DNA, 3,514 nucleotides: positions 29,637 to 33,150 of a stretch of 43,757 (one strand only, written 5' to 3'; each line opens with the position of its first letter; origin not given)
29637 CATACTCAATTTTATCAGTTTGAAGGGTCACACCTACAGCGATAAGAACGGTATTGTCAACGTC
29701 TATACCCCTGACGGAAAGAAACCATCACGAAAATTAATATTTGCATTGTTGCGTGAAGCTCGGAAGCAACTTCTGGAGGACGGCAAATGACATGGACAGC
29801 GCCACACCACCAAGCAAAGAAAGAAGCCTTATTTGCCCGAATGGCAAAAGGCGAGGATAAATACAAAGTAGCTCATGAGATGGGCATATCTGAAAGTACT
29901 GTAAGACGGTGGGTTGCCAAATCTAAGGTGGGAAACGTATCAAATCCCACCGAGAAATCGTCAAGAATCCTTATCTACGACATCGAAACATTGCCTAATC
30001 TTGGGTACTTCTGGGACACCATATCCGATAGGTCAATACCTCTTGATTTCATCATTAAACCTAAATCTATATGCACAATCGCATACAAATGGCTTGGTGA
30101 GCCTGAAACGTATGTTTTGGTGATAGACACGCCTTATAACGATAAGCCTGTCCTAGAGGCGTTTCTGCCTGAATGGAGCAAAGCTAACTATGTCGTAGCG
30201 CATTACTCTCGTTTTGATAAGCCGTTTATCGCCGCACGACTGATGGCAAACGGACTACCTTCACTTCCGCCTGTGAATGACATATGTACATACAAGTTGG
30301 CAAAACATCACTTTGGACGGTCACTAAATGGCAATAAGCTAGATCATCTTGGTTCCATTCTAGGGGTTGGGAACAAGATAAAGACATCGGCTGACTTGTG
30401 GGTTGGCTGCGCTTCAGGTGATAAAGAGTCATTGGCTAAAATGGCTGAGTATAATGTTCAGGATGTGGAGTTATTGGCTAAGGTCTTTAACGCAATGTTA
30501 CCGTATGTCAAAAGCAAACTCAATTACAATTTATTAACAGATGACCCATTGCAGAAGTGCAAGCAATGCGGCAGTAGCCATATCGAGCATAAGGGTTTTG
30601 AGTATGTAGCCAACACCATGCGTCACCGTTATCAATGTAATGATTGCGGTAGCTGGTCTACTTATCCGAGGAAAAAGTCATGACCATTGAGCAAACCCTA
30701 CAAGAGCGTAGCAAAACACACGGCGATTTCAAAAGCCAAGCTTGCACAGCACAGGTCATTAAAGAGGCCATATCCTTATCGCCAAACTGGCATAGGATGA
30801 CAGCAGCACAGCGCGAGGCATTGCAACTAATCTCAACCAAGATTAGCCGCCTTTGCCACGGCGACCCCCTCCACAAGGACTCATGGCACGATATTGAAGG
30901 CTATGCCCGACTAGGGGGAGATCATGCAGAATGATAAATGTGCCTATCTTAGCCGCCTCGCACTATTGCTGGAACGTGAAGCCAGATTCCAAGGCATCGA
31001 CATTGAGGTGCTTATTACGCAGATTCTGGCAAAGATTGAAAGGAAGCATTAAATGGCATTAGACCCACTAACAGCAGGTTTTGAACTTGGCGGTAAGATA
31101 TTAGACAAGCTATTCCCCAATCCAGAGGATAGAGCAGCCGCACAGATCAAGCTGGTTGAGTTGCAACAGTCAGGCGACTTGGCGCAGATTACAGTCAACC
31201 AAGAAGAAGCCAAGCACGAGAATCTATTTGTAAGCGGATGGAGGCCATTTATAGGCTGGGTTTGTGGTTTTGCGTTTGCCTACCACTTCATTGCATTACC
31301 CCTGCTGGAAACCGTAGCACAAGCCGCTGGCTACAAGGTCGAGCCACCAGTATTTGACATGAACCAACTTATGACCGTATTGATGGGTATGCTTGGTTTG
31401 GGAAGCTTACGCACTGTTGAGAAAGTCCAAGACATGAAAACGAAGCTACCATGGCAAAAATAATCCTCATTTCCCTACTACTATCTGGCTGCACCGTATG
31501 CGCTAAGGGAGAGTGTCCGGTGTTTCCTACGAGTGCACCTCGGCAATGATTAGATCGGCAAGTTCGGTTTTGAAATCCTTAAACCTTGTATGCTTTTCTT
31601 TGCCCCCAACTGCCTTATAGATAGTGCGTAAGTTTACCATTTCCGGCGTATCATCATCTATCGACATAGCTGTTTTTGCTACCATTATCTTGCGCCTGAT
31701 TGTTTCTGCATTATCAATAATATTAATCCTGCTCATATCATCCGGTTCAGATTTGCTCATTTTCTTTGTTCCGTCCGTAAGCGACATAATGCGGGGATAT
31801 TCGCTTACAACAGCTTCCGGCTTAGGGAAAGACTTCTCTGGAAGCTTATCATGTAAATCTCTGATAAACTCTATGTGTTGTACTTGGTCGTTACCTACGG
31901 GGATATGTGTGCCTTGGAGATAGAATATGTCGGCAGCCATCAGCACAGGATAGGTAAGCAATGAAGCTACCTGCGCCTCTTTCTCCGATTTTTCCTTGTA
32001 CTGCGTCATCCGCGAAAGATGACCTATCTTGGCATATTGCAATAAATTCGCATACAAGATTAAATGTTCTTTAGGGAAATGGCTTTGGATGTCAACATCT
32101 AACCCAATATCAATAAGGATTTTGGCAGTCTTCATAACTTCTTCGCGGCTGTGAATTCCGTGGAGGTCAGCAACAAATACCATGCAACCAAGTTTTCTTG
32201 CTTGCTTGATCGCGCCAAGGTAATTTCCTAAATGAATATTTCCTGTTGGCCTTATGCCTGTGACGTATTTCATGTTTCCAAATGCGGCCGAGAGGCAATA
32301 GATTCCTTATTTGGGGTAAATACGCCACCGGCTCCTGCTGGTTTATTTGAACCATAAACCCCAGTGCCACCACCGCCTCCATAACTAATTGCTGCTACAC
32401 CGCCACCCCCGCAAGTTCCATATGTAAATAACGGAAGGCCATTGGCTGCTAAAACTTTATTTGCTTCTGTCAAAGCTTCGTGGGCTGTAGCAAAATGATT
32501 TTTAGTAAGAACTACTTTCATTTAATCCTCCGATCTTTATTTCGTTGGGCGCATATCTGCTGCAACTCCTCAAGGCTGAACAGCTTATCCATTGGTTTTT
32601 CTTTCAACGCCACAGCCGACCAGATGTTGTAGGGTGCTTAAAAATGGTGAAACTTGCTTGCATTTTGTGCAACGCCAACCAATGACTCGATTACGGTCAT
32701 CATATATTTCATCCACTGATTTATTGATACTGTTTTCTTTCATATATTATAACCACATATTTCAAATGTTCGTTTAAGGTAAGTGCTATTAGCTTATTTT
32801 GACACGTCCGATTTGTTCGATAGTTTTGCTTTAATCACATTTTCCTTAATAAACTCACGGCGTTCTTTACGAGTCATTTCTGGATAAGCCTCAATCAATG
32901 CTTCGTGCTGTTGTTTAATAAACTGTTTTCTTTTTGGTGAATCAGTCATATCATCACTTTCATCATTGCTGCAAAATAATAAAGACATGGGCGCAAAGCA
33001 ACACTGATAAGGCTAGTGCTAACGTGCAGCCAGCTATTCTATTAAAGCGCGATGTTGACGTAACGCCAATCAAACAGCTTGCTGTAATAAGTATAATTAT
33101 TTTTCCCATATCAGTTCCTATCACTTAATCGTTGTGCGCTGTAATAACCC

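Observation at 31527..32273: Truncated tryptophanyl-tRNA synthetase homolog in a 43-kb phage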

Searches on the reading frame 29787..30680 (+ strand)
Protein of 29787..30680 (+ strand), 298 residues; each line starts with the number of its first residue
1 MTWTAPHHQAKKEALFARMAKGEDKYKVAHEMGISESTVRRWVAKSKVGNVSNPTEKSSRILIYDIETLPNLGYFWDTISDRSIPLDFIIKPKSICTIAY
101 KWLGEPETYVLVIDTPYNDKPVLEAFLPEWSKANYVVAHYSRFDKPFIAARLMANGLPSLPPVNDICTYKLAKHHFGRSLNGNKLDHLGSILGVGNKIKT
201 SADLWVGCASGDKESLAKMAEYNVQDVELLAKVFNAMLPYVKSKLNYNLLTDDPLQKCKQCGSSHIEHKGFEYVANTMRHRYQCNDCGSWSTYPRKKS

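Call 14: search_protein_families(library=phrogs, proteins=[window:29787-30680:+], max_evalue=0.001)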
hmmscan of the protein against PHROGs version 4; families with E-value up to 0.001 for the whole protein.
window:29787-30680:+ (298 aa): 3 families
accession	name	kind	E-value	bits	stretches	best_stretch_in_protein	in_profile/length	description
phrog_403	-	DNA, RNA and nucleotide metabolism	1.4e-55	189.5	1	12-291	7-301/321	DNA polymerase exonuclease subunit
phrog_17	-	DNA, RNA and nucleotide metabolism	1.2e-10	41.1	1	44-252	663-832/1445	DNA polymerase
phrog_192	-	DNA, RNA and nucleotide metabolism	2e-08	35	1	126-194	180-246/397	DNA polymerase exonuclease subunit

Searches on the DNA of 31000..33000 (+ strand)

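Call 7: search_dna_similar(query=window:31000-33000:+, collection=phages, mode=near)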
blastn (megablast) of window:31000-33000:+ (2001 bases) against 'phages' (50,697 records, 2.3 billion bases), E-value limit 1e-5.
No match.

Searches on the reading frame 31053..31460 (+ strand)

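Call 14: search_protein_families(library=phrogs, proteins=[window:31053-31460:+], max_evalue=0.001)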
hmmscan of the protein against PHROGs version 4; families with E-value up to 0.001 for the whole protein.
window:31053-31460:+ (136 aa): 1 family
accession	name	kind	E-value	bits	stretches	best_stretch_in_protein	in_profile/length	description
phrog_3427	-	lysis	2e-31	109.9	1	2-130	4-140/141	holin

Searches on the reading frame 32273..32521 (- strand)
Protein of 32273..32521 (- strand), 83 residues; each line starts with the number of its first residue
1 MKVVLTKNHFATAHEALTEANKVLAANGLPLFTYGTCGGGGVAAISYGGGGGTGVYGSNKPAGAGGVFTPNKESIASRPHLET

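Call 14: search_protein_families(library=phrogs, proteins=[window:32273-32521:-], max_evalue=0.001)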
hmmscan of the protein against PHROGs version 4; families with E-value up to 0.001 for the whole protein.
window:32273-32521:- (83 aa): 0 families
